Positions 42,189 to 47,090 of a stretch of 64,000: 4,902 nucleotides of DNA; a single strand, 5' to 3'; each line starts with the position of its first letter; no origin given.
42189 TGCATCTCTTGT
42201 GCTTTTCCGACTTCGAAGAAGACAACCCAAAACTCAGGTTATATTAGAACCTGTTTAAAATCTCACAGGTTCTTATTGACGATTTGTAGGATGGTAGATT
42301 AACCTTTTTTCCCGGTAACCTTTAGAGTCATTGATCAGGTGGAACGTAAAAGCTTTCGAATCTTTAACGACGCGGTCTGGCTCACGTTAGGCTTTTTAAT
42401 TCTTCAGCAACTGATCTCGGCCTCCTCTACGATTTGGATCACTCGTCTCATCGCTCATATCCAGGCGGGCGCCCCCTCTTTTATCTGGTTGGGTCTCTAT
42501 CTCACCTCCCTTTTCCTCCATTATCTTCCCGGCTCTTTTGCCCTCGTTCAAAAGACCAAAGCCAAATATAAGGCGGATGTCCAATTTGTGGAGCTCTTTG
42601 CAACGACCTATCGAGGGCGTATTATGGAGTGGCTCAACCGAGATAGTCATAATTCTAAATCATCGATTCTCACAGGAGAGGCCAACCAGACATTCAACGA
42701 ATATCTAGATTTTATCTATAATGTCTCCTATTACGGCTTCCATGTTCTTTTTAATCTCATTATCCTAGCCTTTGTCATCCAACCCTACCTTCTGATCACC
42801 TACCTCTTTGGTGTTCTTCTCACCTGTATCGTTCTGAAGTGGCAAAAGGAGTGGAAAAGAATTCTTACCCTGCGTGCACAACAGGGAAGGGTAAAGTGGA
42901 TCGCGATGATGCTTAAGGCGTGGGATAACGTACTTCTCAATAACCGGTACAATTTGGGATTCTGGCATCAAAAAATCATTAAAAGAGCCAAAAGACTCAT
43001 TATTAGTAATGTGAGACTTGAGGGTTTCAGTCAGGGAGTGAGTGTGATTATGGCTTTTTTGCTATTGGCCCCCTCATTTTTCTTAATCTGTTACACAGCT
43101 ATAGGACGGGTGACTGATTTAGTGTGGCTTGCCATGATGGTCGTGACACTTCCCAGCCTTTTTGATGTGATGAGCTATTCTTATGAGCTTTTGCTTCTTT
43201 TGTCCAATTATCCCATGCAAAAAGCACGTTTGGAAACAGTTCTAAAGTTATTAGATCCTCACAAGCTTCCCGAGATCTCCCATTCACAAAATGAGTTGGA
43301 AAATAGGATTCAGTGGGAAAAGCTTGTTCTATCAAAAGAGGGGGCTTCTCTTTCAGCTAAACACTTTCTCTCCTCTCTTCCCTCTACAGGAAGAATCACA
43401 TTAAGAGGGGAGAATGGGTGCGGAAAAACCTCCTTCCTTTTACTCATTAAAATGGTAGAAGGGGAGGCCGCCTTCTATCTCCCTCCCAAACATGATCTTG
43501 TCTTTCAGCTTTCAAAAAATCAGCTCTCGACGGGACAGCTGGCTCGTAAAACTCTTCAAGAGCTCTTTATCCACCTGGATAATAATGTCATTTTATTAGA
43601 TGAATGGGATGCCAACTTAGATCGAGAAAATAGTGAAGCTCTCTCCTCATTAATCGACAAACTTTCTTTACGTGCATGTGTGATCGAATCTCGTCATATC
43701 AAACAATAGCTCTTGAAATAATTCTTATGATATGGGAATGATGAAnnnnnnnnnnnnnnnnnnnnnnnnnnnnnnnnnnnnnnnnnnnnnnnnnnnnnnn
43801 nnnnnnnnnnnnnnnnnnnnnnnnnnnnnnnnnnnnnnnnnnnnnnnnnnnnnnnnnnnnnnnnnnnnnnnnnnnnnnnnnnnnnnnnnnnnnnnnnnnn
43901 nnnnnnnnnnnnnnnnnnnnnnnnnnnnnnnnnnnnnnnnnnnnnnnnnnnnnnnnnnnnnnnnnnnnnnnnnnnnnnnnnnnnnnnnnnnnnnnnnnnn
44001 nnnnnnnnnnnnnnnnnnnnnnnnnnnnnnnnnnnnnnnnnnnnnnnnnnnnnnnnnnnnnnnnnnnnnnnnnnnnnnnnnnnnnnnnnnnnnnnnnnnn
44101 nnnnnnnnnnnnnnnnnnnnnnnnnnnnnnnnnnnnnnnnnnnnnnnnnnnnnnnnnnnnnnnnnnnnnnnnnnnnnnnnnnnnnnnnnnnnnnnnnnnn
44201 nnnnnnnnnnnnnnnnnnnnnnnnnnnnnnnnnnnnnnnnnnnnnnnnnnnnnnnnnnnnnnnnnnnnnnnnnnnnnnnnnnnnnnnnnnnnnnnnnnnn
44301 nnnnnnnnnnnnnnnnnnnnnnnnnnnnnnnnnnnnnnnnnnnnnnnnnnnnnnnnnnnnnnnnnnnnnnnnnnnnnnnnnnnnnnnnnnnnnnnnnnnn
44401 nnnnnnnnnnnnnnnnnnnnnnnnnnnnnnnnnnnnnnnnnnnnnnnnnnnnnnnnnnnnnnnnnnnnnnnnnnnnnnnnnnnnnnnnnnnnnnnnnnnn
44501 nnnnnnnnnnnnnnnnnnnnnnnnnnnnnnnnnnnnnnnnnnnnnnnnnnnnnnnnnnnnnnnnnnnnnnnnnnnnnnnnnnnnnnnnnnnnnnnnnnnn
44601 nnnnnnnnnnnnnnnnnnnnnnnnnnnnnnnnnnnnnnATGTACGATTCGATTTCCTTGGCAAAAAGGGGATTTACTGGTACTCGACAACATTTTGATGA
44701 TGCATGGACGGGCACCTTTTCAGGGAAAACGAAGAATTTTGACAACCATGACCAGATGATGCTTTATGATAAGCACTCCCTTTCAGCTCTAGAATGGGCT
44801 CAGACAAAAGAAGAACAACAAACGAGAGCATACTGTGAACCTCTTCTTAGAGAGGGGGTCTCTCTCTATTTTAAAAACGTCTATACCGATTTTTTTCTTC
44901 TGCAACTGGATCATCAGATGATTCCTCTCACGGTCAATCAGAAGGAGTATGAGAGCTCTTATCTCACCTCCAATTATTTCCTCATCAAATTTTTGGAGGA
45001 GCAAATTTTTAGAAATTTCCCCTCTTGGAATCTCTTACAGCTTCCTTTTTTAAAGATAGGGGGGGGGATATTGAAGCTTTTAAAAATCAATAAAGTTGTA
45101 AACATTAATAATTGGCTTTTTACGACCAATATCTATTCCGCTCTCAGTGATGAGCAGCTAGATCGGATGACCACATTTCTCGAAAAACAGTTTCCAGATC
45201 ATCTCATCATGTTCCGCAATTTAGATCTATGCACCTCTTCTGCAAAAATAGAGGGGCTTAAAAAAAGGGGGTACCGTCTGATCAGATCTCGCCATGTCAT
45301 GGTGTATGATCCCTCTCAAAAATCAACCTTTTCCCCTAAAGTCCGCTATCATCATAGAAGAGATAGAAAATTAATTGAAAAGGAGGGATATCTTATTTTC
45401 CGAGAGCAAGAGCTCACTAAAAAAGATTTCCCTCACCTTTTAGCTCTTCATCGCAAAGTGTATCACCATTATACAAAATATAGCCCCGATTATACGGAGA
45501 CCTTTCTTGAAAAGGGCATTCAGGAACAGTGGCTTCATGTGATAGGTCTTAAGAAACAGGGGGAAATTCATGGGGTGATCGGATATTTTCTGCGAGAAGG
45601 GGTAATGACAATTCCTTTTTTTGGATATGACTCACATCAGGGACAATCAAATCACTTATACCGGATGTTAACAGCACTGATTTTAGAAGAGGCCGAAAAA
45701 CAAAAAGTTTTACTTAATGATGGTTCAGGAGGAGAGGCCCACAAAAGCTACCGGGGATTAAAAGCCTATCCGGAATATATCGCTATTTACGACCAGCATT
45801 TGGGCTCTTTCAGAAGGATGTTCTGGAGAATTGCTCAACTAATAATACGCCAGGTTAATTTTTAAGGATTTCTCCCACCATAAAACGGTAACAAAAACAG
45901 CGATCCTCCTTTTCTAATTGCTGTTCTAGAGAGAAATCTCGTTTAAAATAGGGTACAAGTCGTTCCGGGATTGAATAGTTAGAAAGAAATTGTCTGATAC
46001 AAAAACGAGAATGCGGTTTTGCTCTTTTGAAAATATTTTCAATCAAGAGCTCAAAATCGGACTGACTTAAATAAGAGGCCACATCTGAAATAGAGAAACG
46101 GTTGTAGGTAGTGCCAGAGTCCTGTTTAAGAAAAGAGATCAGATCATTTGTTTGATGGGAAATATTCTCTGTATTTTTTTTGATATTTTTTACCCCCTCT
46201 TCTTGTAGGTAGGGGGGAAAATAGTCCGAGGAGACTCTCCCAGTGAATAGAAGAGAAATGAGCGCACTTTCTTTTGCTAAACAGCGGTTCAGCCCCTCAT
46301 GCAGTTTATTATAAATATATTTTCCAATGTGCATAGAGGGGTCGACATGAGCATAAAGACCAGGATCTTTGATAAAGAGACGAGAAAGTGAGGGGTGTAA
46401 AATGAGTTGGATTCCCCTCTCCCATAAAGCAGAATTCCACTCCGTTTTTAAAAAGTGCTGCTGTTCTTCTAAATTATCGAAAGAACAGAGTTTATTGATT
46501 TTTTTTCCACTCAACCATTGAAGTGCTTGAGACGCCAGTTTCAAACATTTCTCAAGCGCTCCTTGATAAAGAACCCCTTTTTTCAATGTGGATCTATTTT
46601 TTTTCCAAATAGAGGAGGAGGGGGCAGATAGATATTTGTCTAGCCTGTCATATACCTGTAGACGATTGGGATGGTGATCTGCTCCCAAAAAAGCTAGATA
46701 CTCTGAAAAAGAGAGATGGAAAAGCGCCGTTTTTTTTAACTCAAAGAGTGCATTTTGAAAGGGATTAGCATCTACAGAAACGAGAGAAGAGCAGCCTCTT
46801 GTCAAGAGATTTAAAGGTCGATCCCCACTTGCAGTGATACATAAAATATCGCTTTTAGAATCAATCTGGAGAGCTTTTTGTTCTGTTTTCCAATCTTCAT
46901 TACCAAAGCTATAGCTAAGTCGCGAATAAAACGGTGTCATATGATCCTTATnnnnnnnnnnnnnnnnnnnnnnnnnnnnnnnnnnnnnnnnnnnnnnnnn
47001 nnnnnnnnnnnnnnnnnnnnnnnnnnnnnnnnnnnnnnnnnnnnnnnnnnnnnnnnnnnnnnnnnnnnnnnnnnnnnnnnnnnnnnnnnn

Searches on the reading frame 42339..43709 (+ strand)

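Call 84: search_protein_families(library=pfam, proteins=[window:42339-43709:+], max_evalue=0.0001)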
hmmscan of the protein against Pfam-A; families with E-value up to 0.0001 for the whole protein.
window:42339-43709:+ (456 aa): 1 family
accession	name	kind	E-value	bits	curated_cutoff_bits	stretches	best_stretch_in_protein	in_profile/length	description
PF02463.25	SMC_N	-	9.7e-05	22.3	40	0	391-445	132-189/220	RecF/RecN/SMC N terminal domain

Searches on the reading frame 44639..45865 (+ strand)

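Call 84: search_protein_families(library=pfam, proteins=[window:44639-45865:+], max_evalue=0.0001)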
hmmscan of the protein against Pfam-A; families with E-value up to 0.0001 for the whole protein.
window:44639-45865:+ (408 aa): 1 family
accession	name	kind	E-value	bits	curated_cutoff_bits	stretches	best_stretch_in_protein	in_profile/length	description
PF13480.13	Acetyltransf_6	-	5.7e-07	30.2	22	1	234-357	2-129/143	Acetyltransferase (GNAT) domain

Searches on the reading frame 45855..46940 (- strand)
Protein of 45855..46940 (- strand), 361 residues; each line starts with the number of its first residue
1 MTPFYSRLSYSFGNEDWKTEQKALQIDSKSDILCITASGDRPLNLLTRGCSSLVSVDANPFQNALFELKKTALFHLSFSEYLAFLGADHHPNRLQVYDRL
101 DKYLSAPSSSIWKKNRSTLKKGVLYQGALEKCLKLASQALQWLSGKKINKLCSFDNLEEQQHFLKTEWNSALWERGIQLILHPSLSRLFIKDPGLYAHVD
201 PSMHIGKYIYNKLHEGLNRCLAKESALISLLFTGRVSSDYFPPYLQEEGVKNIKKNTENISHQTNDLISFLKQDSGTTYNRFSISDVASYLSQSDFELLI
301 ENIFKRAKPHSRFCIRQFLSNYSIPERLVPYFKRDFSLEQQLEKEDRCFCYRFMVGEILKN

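Call 85: search_protein_families(library=pfam, proteins=[window:45855-46940:-], max_evalue=0.0001)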
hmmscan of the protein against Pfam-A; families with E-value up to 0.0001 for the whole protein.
window:45855-46940:- (361 aa): 1 family
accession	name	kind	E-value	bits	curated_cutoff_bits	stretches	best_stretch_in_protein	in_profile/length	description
PF11899.13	DUF3419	-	3.2e-63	214.6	28.2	1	4-352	6-378/385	Protein of unknown function (DUF3419)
